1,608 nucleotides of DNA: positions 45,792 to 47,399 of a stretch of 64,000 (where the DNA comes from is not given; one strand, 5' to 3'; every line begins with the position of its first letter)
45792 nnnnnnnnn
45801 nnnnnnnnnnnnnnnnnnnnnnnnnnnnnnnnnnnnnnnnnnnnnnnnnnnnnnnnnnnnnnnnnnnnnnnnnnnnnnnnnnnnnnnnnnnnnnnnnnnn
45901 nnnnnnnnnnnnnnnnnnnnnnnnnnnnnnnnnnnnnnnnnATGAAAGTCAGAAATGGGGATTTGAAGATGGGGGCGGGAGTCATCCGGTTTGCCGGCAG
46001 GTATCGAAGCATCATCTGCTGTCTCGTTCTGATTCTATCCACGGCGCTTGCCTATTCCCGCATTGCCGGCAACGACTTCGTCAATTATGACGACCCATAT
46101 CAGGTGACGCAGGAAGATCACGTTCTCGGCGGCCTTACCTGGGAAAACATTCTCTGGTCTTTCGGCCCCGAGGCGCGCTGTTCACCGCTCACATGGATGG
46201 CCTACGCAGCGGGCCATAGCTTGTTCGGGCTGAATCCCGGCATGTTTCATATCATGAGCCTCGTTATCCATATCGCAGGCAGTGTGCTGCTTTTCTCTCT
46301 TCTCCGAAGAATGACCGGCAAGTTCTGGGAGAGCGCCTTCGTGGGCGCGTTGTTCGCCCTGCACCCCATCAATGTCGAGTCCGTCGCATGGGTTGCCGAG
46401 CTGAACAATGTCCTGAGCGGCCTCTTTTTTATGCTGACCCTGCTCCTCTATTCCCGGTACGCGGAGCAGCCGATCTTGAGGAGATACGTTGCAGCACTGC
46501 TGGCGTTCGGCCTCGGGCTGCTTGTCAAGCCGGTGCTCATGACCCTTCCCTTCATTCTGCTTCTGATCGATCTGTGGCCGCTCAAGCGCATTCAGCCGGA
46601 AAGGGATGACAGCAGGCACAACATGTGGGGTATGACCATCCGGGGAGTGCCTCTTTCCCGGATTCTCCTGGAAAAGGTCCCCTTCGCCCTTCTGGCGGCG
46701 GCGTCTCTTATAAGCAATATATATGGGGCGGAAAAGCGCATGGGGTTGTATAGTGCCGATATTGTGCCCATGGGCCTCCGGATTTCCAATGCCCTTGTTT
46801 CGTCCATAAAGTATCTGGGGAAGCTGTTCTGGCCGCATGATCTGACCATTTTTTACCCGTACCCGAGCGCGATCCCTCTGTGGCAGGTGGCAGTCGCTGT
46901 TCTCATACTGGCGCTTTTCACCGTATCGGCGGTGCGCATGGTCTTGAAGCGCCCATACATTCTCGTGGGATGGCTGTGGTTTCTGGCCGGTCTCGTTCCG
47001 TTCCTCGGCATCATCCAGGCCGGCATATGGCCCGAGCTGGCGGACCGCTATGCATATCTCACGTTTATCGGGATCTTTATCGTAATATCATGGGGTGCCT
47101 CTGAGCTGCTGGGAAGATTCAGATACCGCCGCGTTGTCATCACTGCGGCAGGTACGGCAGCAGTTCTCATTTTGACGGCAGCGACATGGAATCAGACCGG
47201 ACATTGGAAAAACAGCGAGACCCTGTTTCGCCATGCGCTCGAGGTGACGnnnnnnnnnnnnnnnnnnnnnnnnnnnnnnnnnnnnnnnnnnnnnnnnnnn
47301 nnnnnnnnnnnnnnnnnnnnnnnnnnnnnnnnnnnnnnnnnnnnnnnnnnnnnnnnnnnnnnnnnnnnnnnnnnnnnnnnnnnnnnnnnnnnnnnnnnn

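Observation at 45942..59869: Glycosylation island bracketed by two TMTC/PMT-like (DUF1736 + TPR) membrane proteins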

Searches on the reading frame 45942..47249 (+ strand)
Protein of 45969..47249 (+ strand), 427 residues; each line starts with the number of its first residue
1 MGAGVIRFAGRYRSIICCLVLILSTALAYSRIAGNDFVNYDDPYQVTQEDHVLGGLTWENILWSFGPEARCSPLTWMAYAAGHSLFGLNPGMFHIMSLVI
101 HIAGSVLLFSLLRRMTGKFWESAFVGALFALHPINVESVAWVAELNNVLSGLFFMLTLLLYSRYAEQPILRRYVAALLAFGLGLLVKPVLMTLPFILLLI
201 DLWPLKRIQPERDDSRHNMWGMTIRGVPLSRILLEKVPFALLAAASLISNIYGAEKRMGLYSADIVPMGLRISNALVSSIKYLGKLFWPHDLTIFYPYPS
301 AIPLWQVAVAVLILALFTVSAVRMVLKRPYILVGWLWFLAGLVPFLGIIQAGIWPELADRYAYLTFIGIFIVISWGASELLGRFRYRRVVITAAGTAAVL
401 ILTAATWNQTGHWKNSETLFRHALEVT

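Call 7: search_protein_families(library=pfam, proteins=[window:45969-47249:+], max_evalue=1)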
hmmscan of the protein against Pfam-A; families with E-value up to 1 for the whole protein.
seq(427 aa): 2 families
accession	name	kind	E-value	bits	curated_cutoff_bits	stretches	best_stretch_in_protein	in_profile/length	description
PF13231.12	PMT_2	-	5.6e-08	33.6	26.1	1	78-200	9-128/160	Dolichyl-phosphate-mannose-protein mannosyltransferase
PF10002.14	DUF2243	-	0.04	14.5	25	1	90-129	47-86/140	Predicted membrane protein (DUF2243)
